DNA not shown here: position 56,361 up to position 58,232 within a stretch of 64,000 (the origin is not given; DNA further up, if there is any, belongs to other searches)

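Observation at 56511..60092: Candidate hydroxyproline/proline-analogue utilisation cluster: Na+ symporter, DUF2071 protein, and a Cys-less proline-racemase-family dehydratase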

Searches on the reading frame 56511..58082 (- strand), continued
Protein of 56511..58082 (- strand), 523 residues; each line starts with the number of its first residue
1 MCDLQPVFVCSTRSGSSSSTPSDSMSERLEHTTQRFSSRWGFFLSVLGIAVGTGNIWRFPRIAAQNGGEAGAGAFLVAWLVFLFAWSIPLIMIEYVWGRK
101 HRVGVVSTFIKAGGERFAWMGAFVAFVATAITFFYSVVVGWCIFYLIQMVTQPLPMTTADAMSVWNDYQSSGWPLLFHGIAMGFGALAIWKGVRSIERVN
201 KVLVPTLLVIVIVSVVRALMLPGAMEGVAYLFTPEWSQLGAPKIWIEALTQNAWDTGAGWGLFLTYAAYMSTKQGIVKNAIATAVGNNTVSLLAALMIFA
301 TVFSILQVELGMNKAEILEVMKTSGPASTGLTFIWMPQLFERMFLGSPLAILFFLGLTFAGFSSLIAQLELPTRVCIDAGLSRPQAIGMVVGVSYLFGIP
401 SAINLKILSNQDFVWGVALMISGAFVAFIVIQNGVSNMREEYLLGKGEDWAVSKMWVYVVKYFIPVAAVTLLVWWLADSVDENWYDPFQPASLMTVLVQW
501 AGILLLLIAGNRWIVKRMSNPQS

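Call 59: search_solved_structures(query=window:56511-58010:-, max_evalue=0.001, show_alignments=2)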
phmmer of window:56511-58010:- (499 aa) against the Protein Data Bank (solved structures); distinct sequences matched with E-value up to 0.001: 104 (the best 60 are shown).
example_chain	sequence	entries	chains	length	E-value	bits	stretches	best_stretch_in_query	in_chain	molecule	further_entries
4us3_A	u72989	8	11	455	1.5e-42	149.5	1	9-407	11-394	TRANSPORTER | Sodium-dependent transporter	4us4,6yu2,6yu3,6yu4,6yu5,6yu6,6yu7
6vrh_A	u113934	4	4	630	2.9e-36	128.8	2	12-142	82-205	Sodium-dependent serotonin transporter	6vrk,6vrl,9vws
9iy7_A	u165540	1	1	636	3e-36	128.7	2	12-142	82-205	Sodium-dependent serotonin transporter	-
6awn_A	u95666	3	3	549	4.9e-36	128.1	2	12-142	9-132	Sodium-dependent serotonin transporter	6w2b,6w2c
7lwd_A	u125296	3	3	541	5.2e-36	128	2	13-142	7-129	Sodium-dependent serotonin transporter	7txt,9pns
5i6x_A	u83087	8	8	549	6.3e-36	127.7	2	12-142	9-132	Sodium-dependent serotonin transporter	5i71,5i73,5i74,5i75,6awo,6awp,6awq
6dzz_A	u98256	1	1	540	7.6e-36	127.4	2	163-354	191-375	Sodium-dependent serotonin transporter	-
6dzv_A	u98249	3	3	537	8.3e-36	127.3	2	163-354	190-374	Sodium-dependent serotonin transporter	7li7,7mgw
7li6_A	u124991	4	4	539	8.4e-36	127.3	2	163-354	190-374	Sodium-dependent serotonin transporter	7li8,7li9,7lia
6dzw_A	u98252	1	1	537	9.9e-36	127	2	14-142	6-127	Sodium-dependent serotonin transporter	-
5i6z_A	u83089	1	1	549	4.6e-35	124.8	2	12-142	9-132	Sodium-dependent serotonin transporter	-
6dzy_A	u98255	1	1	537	9.5e-35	123.8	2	14-142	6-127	Sodium-dependent serotonin transporter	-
8de3_A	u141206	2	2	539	3.4e-34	122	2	14-142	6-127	Transporter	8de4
9hco_A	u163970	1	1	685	1.8e-33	119.6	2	12-142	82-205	Sodium-dependent serotonin transporter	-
4xp4_A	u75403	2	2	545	2.4e-33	119.2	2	163-343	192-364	Dopamine transporter | Transporter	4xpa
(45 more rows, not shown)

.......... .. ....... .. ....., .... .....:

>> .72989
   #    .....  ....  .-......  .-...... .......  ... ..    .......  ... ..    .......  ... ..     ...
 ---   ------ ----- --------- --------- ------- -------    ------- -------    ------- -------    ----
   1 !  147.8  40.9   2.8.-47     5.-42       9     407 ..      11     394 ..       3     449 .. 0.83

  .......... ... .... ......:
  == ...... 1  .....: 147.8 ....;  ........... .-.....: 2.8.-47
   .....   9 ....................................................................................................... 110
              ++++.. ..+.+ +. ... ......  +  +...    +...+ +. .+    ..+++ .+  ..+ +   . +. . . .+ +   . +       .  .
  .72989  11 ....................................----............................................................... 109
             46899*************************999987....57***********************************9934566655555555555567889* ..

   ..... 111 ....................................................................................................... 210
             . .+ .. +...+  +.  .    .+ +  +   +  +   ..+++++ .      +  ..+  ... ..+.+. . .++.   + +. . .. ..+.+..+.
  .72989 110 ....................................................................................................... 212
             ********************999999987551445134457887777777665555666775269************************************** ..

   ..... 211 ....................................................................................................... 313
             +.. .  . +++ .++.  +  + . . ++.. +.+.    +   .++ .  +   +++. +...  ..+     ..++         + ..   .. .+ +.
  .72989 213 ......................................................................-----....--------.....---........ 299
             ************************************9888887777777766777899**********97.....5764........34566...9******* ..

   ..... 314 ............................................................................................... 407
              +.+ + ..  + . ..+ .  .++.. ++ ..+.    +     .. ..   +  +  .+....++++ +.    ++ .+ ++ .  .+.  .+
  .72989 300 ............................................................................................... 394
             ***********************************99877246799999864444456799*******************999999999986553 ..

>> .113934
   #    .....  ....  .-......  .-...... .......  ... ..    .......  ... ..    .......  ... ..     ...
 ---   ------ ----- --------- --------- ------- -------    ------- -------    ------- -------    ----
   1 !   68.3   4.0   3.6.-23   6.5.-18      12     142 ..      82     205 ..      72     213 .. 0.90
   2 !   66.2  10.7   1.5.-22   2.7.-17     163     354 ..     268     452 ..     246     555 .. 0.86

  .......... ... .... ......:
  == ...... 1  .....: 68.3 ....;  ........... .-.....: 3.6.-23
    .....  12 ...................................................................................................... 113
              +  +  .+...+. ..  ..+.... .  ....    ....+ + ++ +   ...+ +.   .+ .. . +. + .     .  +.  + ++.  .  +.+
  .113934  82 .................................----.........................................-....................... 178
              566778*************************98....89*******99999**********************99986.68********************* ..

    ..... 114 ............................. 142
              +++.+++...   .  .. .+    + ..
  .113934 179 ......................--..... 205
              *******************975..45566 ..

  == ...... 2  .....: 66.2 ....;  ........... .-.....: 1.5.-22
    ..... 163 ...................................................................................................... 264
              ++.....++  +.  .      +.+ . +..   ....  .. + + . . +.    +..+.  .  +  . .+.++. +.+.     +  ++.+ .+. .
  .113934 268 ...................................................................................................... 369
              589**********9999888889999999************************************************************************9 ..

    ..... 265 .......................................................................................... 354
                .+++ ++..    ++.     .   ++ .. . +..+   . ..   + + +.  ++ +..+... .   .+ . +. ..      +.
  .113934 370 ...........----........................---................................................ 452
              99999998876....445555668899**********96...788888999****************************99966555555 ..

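Call 73: find_homologous_proteins(query=window:56511-58010:-, max_evalue=1e-30)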
Query window:56511-58010:- (499 aa): 5709 proteins with E <= 1e-30 among 8000 candidates; the best 120 are listed.
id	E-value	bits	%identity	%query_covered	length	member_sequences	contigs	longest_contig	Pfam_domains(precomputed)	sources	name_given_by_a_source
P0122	0.0e+0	1101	100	100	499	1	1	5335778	PF00209.25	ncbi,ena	-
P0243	4.2e-289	978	89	98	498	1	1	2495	PF00209.25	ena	-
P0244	1.2e-288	976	87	100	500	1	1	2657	PF00209.25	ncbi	-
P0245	1.8e-288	976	88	100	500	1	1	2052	PF00209.25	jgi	-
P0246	5.1e-284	961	86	99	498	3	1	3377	PF00209.25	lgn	-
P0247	3.4e-281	952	86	99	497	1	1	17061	PF00209.25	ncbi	-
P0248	2.5e-278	942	85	99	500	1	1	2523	PF00209.25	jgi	jgi:NSS family neurotransmitter:Na+ symporter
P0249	1.8e-277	939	85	99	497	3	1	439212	PF00209.25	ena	-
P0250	3.0e-276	935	85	98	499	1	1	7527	PF00209.25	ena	-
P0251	8.2e-272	921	84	99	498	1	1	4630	PF00209.25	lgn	-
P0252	8.4e-270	914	83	99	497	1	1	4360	PF00209.25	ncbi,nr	ncbi:MAG TPA: sodium-dependent transporter [Bacteroidetes bacterium]|nr:sodium-dependent transporter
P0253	4.1e-269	912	83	99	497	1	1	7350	PF00209.25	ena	-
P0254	5.6e-269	911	82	99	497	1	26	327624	PF00209.25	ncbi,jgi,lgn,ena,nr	ncbi:MAG: sodium-dependent transporter [Rhodothermales bacterium]|jgi:neurotransmitter:Na+ symporter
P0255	1.1e-268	910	82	99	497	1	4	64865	PF00209.25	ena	-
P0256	3.8e-268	909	82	98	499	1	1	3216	PF00209.25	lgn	-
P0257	4.4e-268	908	82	99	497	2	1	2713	PF00209.25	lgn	-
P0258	5.7e-268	908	82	99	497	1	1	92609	PF00209.25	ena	-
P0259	1.7e-267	906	82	99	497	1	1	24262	PF00209.25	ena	-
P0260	3.4e-267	906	82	99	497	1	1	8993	PF00209.25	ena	-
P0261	4.4e-267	905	83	97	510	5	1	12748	PF00209.25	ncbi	ncbi:MAG: NSS family neurotransmitter:Na+ symporter [Rhodothermales bacterium]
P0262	1.1e-266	904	82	98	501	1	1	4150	PF00209.25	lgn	-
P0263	1.2e-265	900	83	98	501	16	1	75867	PF00209.25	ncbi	-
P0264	3.4e-264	896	81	98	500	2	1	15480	PF00209.25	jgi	-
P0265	8.2e-264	894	82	98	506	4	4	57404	PF00209.25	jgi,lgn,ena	-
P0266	9.2e-264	894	80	100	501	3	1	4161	PF00209.25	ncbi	-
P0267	2.5e-263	893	81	98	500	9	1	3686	PF00209.25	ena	-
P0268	5.8e-263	892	81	99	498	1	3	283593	PF00209.25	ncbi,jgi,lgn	ncbi:MAG: NSS family neurotransmitter:Na+ symporter [Rhodothermales bacterium]|jgi:NSS family neurot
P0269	3.6e-259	879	79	99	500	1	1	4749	PF00209.25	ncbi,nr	ncbi:MAG: sodium-dependent transporter [Rhodothermales bacterium]|nr:sodium-dependent transporter [R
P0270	5.1e-258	875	78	99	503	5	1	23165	PF00209.25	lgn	-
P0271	7.3e-255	865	78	100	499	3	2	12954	PF00209.25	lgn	-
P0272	2.6e-254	863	77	99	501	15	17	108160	PF00209.25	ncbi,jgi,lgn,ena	jgi:neurotransmitter:Na+ symporter, NSS family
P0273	1.4e-253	861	79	98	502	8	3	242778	PF00209.25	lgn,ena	-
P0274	2.2e-253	860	78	98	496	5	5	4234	PF00209.25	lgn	-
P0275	5.9e-252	855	82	93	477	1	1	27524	PF00209.25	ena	-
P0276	4.9e-242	823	74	99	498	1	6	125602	PF00209.25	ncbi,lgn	-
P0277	1.5e-238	811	72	99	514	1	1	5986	PF00209.25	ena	-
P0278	6.2e-235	799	72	99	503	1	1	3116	PF00209.25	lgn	-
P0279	1.6e-234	798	72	100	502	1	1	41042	PF00209.25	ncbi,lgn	-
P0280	2.7e-234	797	70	99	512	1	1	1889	PF00209.25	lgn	-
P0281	1.7e-231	788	71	99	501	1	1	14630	PF00209.25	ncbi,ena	-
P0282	1.6e-228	778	69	99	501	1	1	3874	PF00209.25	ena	-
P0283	2.1e-228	778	70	99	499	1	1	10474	PF00209.25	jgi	jgi:NSS family neurotransmitter:Na+ symporter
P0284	3.6e-228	777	71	97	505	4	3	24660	PF00209.25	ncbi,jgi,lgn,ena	-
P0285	1.6e-227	775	69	100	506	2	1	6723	PF00209.25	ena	-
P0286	3.0e-226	770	68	100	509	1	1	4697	PF00209.25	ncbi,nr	ncbi:MAG: sodium-dependent transporter [Ignavibacteria bacterium]|nr:sodium-dependent transporter [I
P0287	1.0e-225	769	67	99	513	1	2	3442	PF00209.25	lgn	-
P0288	1.3e-225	768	70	98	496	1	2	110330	PF00209.25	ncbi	ncbi:sodium-dependent transporter [candidate division KSB1 bacterium]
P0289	1.5e-224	765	68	99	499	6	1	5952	PF00209.25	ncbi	-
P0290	2.5e-223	761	69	99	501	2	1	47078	PF00209.25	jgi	-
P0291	3.9e-223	760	67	99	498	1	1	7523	PF00209.25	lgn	-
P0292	4.5e-222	757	68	99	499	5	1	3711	PF00209.25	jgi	jgi:NSS family neurotransmitter:Na+ symporter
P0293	1.0e-221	756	68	99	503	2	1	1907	PF00209.25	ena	-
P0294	3.2e-221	754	67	99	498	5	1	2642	PF00209.25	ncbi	-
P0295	4.2e-221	753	68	99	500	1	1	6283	PF00209.25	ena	-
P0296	7.7e-221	753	68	99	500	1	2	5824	PF00209.25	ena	-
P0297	9.2e-221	752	69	97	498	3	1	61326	PF00209.25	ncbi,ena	-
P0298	9.8e-221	752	68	99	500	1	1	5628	PF00209.25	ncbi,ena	ncbi:hypothetical protein ES708_09731 [subsurface metagenome]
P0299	1.0e-220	752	68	99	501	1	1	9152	PF00209.25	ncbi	-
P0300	1.4e-220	752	68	99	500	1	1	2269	PF00209.25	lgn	-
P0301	1.5e-220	752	68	99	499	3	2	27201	PF00209.25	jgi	-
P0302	2.7e-220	751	68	99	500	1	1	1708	PF00209.25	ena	-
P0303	3.1e-220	751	66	99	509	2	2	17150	PF00209.25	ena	-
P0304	3.5e-220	750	68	98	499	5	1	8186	PF00209.25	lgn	-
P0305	3.7e-220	750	67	99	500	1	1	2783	PF00209.25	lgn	-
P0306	5.0e-220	750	68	99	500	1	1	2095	PF00209.25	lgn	-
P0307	5.0e-220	750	68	99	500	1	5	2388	PF00209.25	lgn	-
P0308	5.6e-220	750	69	99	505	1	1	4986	PF00209.25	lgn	-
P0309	6.1e-220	750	65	98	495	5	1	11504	PF00209.25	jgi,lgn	jgi:NSS family neurotransmitter:Na+ symporter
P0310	6.3e-220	750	67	100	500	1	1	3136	PF00209.25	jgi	-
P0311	6.8e-220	749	67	99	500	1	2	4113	PF00209.25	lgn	-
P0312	6.8e-220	749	67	99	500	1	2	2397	PF00209.25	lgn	-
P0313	1.5e-219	748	68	99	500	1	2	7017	PF00209.25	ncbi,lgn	-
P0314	1.5e-219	748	68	98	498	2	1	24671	PF00209.25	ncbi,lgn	-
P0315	1.6e-219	748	67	99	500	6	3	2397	PF00209.25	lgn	-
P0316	3.3e-219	747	68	99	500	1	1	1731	PF00209.25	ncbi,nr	ncbi:MAG: sodium-dependent transporter [Bacteroidales bacterium]|nr:sodium-dependent transporter [Ba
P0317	3.4e-219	747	65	99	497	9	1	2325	PF00209.25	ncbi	-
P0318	3.7e-219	747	67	98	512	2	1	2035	PF00209.25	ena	-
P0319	3.9e-219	747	68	99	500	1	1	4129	PF00209.25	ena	-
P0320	4.8e-219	747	68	99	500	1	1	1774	PF00209.25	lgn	-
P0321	5.5e-219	747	68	99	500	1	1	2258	PF00209.25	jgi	-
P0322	1.7e-218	745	67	99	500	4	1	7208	PF00209.25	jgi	-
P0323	1.7e-218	745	68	97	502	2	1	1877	PF00209.25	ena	-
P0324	2.4e-218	744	67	99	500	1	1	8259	PF00209.25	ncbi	-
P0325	3.1e-218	744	68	97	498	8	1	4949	PF00209.25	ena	-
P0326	4.3e-218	744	68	98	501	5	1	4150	PF00209.25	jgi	-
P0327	6.4e-218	743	68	98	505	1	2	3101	PF00209.25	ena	-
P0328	8.3e-218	743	66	99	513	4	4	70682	PF00209.25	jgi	-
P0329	1.3e-217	742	67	97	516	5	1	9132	PF00209.25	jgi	jgi:NSS family neurotransmitter:Na+ symporter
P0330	1.6e-217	742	68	98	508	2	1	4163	PF00209.25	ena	-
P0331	2.4e-217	741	68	97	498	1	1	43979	PF00209.25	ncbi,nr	ncbi:MAG: sodium-dependent transporter [Bacteroidetes bacterium]|nr:sodium-dependent transporter [Ba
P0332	2.5e-217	741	68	96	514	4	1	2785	PF00209.25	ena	-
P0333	4.9e-217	740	67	99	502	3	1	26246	PF00209.25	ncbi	ncbi:MAG: sodium-dependent transporter [Rhodothermaceae bacterium]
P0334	7.0e-217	740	66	99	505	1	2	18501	PF00209.25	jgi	-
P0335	8.7e-217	739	66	99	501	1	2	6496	PF00209.25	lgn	-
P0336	9.5e-217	739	67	100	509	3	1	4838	PF00209.25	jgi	-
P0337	1.2e-216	739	68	97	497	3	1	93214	PF00209.25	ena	-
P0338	1.3e-216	739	66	100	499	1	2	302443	PF00209.25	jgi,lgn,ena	jgi:neurotransmitter:Na+ symporter, NSS family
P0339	1.7e-216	738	67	99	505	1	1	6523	PF00209.25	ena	-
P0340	3.6e-216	737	66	99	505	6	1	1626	PF00209.25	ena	-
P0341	8.9e-216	736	67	96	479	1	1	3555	PF00209.25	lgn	-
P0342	4.1e-215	734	66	99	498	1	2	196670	PF00209.25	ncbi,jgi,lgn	-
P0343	4.3e-215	734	67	98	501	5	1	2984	PF00209.25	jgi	jgi:NSS family neurotransmitter:Na+ symporter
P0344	4.4e-215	734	65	99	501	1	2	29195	PF00209.25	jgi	-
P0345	1.4e-214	732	67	99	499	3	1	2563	PF00209.25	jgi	jgi:NSS family neurotransmitter:Na+ symporter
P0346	1.5e-214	732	67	97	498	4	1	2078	PF00209.25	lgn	-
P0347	1.6e-214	732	68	97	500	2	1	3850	PF00209.25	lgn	-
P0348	1.6e-214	732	65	99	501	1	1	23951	PF00209.25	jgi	-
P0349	2.0e-214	731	67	99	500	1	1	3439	PF00209.25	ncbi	-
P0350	3.6e-214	731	67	98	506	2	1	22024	PF00209.25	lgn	-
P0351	9.1e-214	729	65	99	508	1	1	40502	PF00209.25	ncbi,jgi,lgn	-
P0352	1.6e-213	728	66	99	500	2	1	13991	PF00209.25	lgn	-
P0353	2.3e-213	728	65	99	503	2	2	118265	PF00209.25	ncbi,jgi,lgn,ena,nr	ncbi:MAG TPA: sodium-dependent transporter [bacterium]|nr:sodium-dependent transporter [bacterium]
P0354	2.4e-213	728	66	98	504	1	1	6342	PF00209.25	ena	-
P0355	2.9e-213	728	66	98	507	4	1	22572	PF00209.25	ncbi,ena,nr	ncbi:MAG: sodium:calcium symporter [Phycisphaerae bacterium SM23_30]|nr:MAG: sodium:calcium symporte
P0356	3.6e-213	727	66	99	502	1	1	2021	PF00209.25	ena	-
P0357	4.2e-213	727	67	99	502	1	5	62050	PF00209.25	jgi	-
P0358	4.9e-213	727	67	100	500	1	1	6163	PF00209.25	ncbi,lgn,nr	ncbi:sodium-dependent transporter [candidate division KSB1 bacterium]|nr:sodium-dependent transporte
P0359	2.3e-212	725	65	99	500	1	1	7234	PF00209.25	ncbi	-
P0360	3.2e-212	724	64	97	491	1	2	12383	PF00209.25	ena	-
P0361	3.9e-212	724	66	97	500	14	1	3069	PF00209.25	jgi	-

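Call 74: find_encoding_contigs(protein=P0249, flank=7000, max_places=2)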
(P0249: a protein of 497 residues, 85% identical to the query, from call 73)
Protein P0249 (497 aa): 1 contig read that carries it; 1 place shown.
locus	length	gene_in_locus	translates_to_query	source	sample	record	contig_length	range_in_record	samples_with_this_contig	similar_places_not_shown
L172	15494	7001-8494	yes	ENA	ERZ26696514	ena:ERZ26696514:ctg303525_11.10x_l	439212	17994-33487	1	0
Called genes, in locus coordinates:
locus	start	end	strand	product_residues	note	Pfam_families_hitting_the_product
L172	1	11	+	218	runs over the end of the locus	PF03544:TonB_C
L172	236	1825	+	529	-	PF00884:Sulfatase, PF01663:Phosphodiest (faint), PF16347:SGSH_C (faint)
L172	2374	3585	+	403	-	-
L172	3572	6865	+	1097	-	PF23598:LRR_14, PF13855:LRR_8 (weak), PF13855:LRR_8, PF23598:LRR_14, PF13855:LRR_8 (weak), PF23598:LRR_14, PF13855:LRR_8, PF23598:LRR_14, +7 more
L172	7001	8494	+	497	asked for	PF00209:SNF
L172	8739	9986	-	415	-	PF00686:CBM_20 (weak), PF00756:Esterase, PF00561:Abhydrolase_1 (weak)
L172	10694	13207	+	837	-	-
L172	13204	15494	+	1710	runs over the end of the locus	PF15780:ASH (faint), PF07610:DUF1573 (faint), PF22544:HYDIN_VesB_CFA65-like_Ig (weak), PF22073:Cep192_D4, PF13860:FlgD_ig, PF18962:Por_Secre_tail (weak)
